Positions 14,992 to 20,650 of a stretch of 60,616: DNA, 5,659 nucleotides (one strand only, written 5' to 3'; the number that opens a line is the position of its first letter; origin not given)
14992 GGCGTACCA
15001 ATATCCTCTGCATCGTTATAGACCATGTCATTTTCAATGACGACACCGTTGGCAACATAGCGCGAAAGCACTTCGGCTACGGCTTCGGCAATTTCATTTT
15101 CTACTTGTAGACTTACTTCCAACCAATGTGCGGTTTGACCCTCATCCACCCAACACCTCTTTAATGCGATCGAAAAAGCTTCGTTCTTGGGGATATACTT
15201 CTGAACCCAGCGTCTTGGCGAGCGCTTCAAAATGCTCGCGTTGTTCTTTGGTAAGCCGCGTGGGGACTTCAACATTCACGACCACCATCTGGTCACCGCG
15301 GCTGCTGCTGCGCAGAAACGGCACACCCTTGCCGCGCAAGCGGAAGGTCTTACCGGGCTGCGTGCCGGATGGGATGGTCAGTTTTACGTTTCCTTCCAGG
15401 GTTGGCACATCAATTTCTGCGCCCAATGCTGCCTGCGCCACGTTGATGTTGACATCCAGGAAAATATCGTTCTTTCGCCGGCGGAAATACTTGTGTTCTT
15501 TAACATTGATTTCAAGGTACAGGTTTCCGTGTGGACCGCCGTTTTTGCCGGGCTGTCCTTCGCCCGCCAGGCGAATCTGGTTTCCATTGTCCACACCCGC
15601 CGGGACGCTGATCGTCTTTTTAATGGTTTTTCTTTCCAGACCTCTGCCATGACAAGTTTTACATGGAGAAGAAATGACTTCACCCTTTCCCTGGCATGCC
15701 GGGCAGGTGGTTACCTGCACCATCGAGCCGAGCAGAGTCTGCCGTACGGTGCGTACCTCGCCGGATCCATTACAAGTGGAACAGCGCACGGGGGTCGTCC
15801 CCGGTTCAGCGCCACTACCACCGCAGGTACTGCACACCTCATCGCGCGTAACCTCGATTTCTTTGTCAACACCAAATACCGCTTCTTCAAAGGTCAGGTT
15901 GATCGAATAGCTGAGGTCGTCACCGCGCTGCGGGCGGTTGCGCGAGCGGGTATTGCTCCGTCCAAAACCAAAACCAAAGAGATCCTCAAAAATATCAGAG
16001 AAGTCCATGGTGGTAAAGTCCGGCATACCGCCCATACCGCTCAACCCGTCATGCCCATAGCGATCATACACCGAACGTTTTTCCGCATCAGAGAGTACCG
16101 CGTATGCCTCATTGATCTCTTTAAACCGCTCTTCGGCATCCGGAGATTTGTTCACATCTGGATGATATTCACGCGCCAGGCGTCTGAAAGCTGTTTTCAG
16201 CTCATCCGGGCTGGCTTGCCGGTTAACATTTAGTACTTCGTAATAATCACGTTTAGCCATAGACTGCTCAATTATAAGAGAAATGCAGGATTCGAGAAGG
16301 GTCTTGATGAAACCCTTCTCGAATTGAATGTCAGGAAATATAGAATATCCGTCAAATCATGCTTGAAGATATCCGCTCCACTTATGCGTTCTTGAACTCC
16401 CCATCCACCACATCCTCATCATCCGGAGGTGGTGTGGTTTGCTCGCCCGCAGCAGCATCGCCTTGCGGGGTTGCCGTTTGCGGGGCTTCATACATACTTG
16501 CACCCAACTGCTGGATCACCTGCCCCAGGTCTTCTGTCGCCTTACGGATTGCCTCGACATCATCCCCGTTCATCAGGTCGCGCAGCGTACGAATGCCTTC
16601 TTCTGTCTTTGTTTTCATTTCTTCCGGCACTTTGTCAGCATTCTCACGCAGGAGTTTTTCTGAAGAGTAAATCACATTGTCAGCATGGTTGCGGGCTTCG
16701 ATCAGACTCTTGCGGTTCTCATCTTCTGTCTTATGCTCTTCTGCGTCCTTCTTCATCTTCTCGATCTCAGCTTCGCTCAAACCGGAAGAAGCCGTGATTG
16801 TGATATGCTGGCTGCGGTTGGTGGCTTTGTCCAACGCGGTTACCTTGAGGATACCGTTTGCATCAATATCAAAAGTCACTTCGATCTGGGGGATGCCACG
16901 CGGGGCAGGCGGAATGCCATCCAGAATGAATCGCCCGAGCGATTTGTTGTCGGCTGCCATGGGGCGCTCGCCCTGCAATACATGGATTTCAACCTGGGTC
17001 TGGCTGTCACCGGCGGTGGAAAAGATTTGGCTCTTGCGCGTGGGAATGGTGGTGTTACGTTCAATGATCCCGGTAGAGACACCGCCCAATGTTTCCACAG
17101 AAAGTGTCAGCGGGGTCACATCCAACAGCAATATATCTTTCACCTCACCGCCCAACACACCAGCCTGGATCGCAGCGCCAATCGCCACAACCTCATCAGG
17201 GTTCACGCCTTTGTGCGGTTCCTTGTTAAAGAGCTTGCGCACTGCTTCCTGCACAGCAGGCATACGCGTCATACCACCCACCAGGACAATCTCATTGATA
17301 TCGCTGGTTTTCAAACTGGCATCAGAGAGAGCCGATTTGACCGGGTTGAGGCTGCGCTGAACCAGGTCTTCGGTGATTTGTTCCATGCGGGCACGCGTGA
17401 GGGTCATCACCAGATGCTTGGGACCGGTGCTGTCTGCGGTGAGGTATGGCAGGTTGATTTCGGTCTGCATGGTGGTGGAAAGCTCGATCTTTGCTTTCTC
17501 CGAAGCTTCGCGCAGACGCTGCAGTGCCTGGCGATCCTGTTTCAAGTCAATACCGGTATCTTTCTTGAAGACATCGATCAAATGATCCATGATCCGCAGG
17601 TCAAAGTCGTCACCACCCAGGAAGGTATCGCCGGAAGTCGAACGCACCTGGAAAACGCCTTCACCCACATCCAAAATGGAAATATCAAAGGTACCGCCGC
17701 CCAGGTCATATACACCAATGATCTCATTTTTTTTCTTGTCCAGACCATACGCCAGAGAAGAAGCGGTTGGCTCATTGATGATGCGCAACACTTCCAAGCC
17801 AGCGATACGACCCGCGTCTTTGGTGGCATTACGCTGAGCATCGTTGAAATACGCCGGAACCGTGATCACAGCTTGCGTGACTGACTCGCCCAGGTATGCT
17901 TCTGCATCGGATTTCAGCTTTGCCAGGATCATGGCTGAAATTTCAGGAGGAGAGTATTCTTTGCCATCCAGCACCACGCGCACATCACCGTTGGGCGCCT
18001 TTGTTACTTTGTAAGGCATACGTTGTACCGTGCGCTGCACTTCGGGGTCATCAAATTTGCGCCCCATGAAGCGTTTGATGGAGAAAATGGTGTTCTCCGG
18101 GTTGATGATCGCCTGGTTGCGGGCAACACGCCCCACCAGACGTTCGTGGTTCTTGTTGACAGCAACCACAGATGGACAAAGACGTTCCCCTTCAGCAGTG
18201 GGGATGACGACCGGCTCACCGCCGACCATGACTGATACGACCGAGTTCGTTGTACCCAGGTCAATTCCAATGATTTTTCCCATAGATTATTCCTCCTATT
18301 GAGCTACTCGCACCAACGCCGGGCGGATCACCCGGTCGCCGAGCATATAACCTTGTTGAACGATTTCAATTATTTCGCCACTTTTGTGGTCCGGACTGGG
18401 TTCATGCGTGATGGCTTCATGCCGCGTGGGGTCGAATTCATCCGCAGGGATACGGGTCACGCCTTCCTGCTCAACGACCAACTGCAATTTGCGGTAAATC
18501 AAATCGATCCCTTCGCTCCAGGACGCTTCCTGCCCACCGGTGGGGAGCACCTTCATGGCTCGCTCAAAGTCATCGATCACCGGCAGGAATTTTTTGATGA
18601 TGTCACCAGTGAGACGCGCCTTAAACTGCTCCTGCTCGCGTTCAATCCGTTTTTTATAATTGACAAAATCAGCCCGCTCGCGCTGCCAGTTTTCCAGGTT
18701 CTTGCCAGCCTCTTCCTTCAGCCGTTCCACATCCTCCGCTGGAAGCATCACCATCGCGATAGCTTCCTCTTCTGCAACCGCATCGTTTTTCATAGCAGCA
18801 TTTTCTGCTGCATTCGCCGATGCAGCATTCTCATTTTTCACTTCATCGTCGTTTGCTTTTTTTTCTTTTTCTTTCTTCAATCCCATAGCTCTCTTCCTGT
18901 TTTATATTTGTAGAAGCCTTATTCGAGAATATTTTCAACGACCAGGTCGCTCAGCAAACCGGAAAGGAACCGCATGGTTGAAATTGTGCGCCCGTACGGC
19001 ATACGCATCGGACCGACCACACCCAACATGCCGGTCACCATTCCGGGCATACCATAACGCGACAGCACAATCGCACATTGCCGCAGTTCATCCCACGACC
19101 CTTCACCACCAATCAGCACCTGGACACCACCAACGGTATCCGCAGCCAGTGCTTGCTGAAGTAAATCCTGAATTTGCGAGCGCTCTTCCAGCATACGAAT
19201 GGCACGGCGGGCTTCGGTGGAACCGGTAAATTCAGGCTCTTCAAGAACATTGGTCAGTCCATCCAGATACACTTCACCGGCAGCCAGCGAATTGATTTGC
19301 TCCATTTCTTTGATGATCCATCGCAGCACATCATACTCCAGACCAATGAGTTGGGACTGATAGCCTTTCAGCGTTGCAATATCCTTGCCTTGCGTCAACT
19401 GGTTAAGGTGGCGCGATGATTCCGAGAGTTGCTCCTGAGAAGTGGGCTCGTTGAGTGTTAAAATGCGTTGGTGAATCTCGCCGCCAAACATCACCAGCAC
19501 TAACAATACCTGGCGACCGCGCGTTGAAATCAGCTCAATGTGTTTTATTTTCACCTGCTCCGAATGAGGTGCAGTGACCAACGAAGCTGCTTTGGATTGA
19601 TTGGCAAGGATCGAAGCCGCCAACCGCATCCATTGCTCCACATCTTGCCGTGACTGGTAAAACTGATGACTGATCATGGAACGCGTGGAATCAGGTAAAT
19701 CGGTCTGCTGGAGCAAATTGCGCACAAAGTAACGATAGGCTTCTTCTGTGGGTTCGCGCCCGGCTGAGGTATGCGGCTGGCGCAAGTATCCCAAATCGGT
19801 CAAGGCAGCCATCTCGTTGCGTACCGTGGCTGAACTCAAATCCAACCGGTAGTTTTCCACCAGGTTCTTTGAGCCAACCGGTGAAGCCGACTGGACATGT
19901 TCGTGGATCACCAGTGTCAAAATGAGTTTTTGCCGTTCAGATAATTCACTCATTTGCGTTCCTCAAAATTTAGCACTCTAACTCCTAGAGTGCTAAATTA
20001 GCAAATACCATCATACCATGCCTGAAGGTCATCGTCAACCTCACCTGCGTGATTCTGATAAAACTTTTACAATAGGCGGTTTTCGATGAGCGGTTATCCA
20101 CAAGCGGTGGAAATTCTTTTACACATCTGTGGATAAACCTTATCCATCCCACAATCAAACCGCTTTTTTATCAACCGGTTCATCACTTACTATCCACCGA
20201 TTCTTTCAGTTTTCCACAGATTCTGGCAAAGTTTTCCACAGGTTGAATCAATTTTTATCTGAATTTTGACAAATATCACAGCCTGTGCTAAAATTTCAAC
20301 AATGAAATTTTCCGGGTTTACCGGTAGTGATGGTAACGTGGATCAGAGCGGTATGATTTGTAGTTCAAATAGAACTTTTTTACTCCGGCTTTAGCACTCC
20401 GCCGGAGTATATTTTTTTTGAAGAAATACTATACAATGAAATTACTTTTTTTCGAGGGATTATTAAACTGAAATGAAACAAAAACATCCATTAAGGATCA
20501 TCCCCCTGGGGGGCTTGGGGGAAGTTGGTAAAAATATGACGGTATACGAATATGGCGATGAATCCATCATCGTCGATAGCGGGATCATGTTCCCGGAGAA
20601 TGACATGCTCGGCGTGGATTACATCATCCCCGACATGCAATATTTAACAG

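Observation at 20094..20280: DnaA-box array 1 between the heat-shock operon and rnj: possible replication origin or DnaA sink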

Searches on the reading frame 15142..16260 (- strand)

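Call 8: search_protein_families(library=ncbifam, proteins=[window:15142-16260:-])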
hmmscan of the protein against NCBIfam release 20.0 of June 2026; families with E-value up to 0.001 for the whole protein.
window:15142-16260:- (372 aa): 15 families
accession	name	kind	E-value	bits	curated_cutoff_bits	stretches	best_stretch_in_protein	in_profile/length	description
NF008035.0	PRK10767.1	subfamily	1e-138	462.5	338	1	1-370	1-369/374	molecular chaperone DnaJ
TIGR02349.1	DnaJ_bact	equivalog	3.4e-136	454.3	377.2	1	5-350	1-353/354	molecular chaperone DnaJ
NF010894.0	PRK14301.1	equivalog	3.9e-119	397.9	548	1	1-370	1-370/373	chaperone protein DnaJ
NF010885.0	PRK14292.1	equivalog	3.7e-113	378.3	585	1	5-370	3-368/371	chaperone protein DnaJ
NF010871.0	PRK14278.1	equivalog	1e-110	370.2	502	1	4-368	3-373/378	molecular chaperone DnaJ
NF010874.0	PRK14281.1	equivalog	1.3e-99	334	619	1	3-371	2-397/397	chaperone protein DnaJ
NF010872.0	PRK14279.1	equivalog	6.2e-90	302.1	556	1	3-349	8-377/394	molecular chaperone DnaJ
NF010892.0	PRK14299.1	equivalog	8.2e-71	238.6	392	2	1-143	1-159/291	chaperone protein DnaJ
NF037946.1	terminal_TopJ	equivalog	1.4e-60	205.7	300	2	2-92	3-92/810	terminal organelle assembly protein TopJ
NF007618.0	PRK10266.1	equivalog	6.4e-59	199.9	403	2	204-350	147-293/306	curved DNA-binding protein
TIGR03835.1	termin_org_DnaJ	equivalog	3.8e-37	128.1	512.25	1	3-93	1-90/871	terminal organelle assembly protein TopJ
NF050028.1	CldAdptActJ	equivalog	6.8e-09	36.1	150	1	5-65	3-69/93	cold adaptation protein ActJcold adaptation protein ActJ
NF058604.1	RtpA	equivalog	5.7e-06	26.3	65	1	185-207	11-33/50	anti-TRAP protein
NF006948.0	PRK09430.1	equivalog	0.00016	21.4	162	1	5-35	201-231/267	co-chaperone DjlA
TIGR00714.1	hscB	equivalog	0.00031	20.9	46.75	1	20-65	7-56/156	Fe-S protein assembly co-chaperone HscB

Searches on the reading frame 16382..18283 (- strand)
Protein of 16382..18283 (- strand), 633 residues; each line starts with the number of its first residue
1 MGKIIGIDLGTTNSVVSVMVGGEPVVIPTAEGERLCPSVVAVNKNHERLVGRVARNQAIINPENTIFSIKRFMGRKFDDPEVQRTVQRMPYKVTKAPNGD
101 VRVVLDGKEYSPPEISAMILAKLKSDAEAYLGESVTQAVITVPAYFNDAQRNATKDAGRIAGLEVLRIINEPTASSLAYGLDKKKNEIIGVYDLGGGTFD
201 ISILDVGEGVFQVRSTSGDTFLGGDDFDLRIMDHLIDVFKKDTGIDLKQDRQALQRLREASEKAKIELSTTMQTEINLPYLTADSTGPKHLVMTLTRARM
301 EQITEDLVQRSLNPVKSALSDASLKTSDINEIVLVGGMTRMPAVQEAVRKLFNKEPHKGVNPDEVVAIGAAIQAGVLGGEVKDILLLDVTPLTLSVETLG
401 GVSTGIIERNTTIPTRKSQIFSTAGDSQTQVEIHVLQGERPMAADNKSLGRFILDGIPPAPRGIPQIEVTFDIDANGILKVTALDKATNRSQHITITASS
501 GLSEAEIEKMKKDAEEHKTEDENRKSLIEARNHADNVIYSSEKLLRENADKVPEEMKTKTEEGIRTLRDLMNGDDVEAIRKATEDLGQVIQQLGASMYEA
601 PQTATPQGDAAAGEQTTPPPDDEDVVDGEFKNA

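Call 8: search_protein_families(library=ncbifam, proteins=[window:16382-18283:-])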
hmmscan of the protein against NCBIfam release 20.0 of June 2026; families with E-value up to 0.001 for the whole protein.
window:16382-18283:- (633 aa): 16 families
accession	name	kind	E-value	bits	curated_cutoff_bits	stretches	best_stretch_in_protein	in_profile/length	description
NF001413.0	PRK00290.1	equivalog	8.3e-298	989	648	1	1-632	1-620/625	molecular chaperone DnaK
TIGR02350.1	prok_dnaK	equivalog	8.6e-290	962.3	822.55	1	3-598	1-595/596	molecular chaperone DnaK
NF009947.0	PRK13411.1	equivalog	1e-270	899.5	1002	1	1-605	1-607/662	molecular chaperone DnaK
NF009946.0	PRK13410.1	equivalog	2.7e-250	832.2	1019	1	1-598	1-602/669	molecular chaperone DnaK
NF003520.0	PRK05183.1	subfamily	1.5e-190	634.7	620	1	4-595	21-602/621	Fe-S protein assembly chaperone HscA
TIGR01991.1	HscA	equivalog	1.4e-186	621.6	708.55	1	5-593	2-580/600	Fe-S protein assembly chaperone HscA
NF002399.0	PRK01433.1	equivalog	8.5e-124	414.3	743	1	4-592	21-572/595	Fe-S protein assembly chaperone HscA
NF008673.0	PRK11678.1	equivalog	5.2e-22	78.3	331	2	115-215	129-237/450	molecular chaperone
TIGR02529.1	EutJ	subfamily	6.2e-14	52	152.1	1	116-220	42-141/239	ethanolamine utilization protein EutJ family protein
NF011660.0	PRK15080.1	equivalog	4.1e-13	49.2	182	1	117-220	76-174/277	ethanolamine utilization protein EutJ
TIGR00904.1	mreB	subfamily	5.4e-13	48.7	365.75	1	137-370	100-322/334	MreB/Mrl family cell shape determining protein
NF010539.0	PRK13927.1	subfamily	5.4e-13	48.6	293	1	129-371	93-323/339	rod shape-determining protein MreB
NF010540.1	PRK13929.1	exception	8.9e-11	41.4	515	1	118-371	79-321/334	rod-share determining protein MreBH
TIGR01174.1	ftsA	equivalog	1.2e-07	31.2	175.85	1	258-367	243-352/371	cell division protein FtsA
TIGR01312.1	XylB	equivalog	4.5e-05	22.2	380.25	1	278-381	333-442/481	xylulokinase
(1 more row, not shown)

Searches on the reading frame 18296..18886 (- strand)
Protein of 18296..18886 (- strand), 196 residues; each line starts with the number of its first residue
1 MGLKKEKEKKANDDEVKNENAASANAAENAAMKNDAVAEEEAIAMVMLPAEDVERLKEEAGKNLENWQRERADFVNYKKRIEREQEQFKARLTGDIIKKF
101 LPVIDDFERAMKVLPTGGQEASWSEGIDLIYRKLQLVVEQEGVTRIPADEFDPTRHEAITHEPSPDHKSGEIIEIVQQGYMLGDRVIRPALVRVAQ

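Call 8: search_protein_families(library=ncbifam, proteins=[window:18296-18886:-])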
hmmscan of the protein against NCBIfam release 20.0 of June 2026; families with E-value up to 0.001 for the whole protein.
window:18296-18886:- (196 aa): 26 families (the best 25 are shown)
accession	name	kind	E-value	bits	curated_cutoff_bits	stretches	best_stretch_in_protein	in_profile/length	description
NF010738.0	PRK14140.1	equivalog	8.9e-39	133.2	137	1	9-196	6-191/191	nucleotide exchange factor GrpE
NF010741.0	PRK14143.1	equivalog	8.6e-37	127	184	1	6-195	34-225/258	nucleotide exchange factor GrpE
NF010750.0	PRK14153.1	equivalog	3.1e-35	121.5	194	1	6-196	6-187/194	nucleotide exchange factor GrpE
NF010743.0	PRK14145.1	equivalog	6.1e-34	117.7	186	1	4-195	9-199/200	nucleotide exchange factor GrpE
NF010757.0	PRK14160.1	equivalog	6e-28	97.6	184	1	5-195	23-210/211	nucleotide exchange factor GrpE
NF010747.0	PRK14149.1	equivalog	7.9e-28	97.3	176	1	8-195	5-188/191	nucleotide exchange factor GrpE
NF010755.0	PRK14158.1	equivalog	8.4e-28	97.2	200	1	4-196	3-194/198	nucleotide exchange factor GrpE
NF010754.0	PRK14157.1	equivalog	9.5e-28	97.7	211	1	8-195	42-223/227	nucleotide exchange factor GrpE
NF010748.0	PRK14150.1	equivalog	3.6e-27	95.1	152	1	5-196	2-196/198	nucleotide exchange factor GrpE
NF010759.0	PRK14162.1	equivalog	3.8e-26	92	176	1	5-196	4-194/194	nucleotide exchange factor GrpE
NF010737.0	PRK14139.1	equivalog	9.4e-25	87.6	164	1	13-196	11-186/188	nucleotide exchange factor GrpE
NF010739.0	PRK14141.1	equivalog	2.2e-24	86.2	192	1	13-195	3-192/211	nucleotide exchange factor GrpE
NF010745.0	PRK14147.1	equivalog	3.6e-23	82.3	184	1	50-195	24-169/172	nucleotide exchange factor GrpE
NF010756.0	PRK14159.1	equivalog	1.8e-22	80.1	171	1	49-195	28-175/176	nucleotide exchange factor GrpE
NF010742.0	PRK14144.1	equivalog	6e-21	75.2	215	1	4-195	4-197/199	nucleotide exchange factor GrpE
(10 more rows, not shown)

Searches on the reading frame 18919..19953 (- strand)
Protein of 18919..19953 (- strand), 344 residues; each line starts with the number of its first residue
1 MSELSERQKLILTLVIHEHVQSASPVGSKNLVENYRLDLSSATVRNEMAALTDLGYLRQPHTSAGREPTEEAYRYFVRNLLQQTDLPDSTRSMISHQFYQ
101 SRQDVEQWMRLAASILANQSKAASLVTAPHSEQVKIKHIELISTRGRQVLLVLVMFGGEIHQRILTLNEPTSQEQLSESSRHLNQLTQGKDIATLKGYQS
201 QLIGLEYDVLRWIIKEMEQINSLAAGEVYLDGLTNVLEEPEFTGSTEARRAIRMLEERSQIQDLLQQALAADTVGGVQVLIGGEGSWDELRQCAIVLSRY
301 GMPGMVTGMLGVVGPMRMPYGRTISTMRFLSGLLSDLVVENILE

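Call 8: search_protein_families(library=ncbifam, proteins=[window:18919-19953:-])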
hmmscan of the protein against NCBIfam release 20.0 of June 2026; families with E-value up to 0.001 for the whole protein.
window:18919-19953:- (344 aa): 2 families
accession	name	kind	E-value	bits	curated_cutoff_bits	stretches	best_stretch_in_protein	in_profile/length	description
TIGR00331.1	hrcA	equivalog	2.2e-86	290.5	197.2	1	5-337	1-337/338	heat-inducible transcriptional repressor HrcA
NF003033.0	PRK03911.1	equivalog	2.4e-15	56.9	248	1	6-84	5-83/264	HrcA family transcriptional regulator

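Call 12: find_related_loci(query=window:18919-19953:-, collection=genome_contigs, flank=10000)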
Query window:18919-19953:- (344 aa) in genome_contigs; peptide patterns used: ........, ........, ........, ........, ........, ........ (x = any residue, [..] = any of these).
194 stretches matched a pattern; 130 encode a relative of the query (tblastn E <= 1e-3); the best 80 are kept; 80 distinct loci.
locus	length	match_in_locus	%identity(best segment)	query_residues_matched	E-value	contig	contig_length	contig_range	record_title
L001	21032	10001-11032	83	1-344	0e+0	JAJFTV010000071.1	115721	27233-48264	MAG: Chloroflexota bacterium isolate bin.298 k141_672144, whole genome shotgun sequence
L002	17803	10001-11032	81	1-344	0e+0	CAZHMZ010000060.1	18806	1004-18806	MAG TPA_asm: uncultured Anaerolineaceae bacterium isolate SRP192927_co3_506 genome assembly, contig: NODE_6317_length_18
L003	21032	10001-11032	67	1-344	2e-158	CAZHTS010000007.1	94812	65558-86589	MAG TPA_asm: uncultured Anaerolineaceae bacterium isolate binchicken_co20_77 genome assembly, contig: NODE_607_length_94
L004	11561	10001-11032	66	1-344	7e-156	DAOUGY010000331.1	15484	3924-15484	MAG TPA_asm: Anaerolineaceae bacterium isolate R830_265 k129_915475, whole genome shotgun sequence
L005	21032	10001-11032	65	1-344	6e-151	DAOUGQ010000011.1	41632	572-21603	MAG TPA_asm: Anaerolineaceae bacterium isolate R77_207 k123_2526613, whole genome shotgun sequence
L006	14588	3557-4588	64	1-344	5e-147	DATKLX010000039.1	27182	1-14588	MAG TPA_asm: Anaerolineaceae bacterium isolate SMAG_U14696 k141_1944986, whole genome shotgun sequence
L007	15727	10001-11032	63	1-344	2e-146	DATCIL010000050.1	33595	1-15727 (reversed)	MAG TPA_asm: Anaerolineales bacterium isolate SMAG_U7858 k141_2348168, whole genome shotgun sequence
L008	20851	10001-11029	62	1-343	3e-146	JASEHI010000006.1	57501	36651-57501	MAG: Anaerolineales bacterium isolate Yes70-19 NODE_6_length_57501_cov_41.443042, whole genome shotgun sequence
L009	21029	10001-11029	62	1-343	1e-145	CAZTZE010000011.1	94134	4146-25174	MAG TPA_asm: uncultured Chloroflexus sp. isolate binchicken_co266_168 genome assembly, contig: NODE_542_length_94134_cov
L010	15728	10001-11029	61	1-343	1e-145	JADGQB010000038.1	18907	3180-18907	MAG: Anaerolineales bacterium isolate Chersky.20_11 contig-100_203, whole genome shotgun sequence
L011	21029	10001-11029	63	1-343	3e-145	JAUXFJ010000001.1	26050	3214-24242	MAG: Anaerolineaceae bacterium isolate CSMAG_2900 CSMAG_2900_k117_4734707_length_26050_cov_13.9950, whole genome shotgun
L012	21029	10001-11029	61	1-343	1e-144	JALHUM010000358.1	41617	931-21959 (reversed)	MAG: Anaerolineales bacterium isolate PFL50 seq_5002468, whole genome shotgun sequence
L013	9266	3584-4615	63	1-344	6e-145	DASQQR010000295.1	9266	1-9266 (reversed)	MAG TPA_asm: Anaerolineales bacterium isolate SMAG_U10862 k141_392799, whole genome shotgun sequence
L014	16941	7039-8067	62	1-343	1e-144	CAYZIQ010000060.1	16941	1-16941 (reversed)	MAG TPA_asm: uncultured Chloroflexus sp. isolate SRP098346_co1_418 genome assembly, contig: NODE_3510_length_16941_cov_2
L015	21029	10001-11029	61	1-343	1e-144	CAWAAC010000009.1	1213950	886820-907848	MAG: uncultured Chloroflexia bacterium isolate MFD01689.bin.2.45 genome assembly, contig: contig_23805, whole genome sho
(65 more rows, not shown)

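Call 19: find_encoding_contigs(protein=window:18919-19953:-, flank=2000, max_places=6)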
Protein window:18919-19953:- (344 aa): 3 contigs read that carry it; 1 place shown.
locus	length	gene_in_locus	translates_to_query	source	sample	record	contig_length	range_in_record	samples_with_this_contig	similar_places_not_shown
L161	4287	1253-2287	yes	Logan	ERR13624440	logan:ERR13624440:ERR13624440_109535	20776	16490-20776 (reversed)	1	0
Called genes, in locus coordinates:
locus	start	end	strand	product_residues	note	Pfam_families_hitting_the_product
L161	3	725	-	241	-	?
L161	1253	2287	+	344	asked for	PF01628:HrcA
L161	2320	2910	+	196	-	PF01025:GrpE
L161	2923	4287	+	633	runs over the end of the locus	PF00012:HSP70, PF06723:MreB_Mbl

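Call 35: find_related_loci(query=window:18919-19953:-, collection=metagenome_contigs, flank=4000)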
Query window:18919-19953:- (344 aa) in metagenome_contigs; peptide patterns used: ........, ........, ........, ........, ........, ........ (x = any residue, [..] = any of these).
276 stretches matched a pattern; 195 encode a relative of the query (tblastn E <= 1e-3); the best 80 are kept; 80 distinct loci.
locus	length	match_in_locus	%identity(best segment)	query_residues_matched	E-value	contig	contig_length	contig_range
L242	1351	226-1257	80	1-344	0e+0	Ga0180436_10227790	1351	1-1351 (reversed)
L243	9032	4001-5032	65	1-344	2e-151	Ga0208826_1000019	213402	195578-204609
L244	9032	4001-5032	65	1-344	2e-151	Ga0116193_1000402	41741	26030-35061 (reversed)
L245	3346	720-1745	66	3-344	5e-157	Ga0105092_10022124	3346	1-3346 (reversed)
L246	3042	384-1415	68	1-344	3e-158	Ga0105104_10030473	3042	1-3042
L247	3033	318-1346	63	1-343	3e-155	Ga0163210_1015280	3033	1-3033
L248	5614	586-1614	62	1-343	4e-148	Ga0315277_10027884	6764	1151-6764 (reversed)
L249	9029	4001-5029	62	1-343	1e-147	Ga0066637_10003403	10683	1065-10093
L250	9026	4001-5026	63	1-342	2e-147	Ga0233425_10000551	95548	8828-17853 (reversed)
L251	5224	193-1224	63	1-344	3e-147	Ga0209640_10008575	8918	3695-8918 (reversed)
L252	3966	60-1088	62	1-343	9e-151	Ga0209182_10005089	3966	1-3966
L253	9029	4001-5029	62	1-343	7e-147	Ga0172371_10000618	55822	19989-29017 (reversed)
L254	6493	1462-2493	63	1-344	2e-146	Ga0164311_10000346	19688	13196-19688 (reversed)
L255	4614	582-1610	62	1-343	5e-149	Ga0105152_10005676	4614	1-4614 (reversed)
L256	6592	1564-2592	62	1-343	2e-146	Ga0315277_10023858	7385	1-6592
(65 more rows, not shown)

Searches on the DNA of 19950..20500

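Call 57: search_rna_families(source=window, start=19950, end=20500, threshold=evalue, max_evalue=1)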
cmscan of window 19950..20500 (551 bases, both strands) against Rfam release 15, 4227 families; matches with E-value up to 1: 0.
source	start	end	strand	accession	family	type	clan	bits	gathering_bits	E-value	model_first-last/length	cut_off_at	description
